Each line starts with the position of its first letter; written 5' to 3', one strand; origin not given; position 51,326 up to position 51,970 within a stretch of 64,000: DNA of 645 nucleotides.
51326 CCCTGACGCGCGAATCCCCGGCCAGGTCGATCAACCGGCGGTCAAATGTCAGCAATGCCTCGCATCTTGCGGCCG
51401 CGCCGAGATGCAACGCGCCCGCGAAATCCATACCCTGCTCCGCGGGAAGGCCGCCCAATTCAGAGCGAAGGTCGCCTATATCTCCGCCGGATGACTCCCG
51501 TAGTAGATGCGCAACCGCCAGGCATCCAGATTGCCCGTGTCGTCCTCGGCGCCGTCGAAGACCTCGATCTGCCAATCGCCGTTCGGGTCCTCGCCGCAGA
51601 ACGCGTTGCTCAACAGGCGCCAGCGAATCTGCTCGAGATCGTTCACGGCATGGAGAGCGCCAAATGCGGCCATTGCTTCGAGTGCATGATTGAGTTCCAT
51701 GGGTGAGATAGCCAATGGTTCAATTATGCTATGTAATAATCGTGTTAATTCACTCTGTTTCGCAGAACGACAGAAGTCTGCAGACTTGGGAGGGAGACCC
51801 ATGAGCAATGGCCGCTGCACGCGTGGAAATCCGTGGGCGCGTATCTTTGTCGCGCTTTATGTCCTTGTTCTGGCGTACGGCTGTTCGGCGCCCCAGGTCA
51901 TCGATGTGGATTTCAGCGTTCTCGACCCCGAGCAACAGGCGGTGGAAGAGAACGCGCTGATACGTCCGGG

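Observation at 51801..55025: Translationally coupled pair: lipoprotein with collagen-like/poly-Gly tail and a membrane-anchored helical-repeat protein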

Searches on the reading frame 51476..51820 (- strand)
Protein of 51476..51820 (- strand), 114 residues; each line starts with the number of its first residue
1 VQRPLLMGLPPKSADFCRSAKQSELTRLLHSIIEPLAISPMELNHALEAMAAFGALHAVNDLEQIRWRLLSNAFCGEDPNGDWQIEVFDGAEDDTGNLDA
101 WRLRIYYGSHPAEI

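Call 40: search_protein_families(library=pfam, proteins=[window:51476-51820:-], max_evalue=0.01)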
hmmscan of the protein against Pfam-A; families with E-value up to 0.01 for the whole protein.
window:51476-51820:- (114 aa): 2 families
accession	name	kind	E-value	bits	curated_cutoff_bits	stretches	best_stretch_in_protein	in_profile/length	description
PF01483.27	P_proprotein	-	7.1e-09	36.1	21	1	63-105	44-86/86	Proprotein convertase P-domain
PF11141.13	DUF2914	-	0.0075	16.4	23.6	0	65-91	25-51/62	Protein of unknown function (DUF2914)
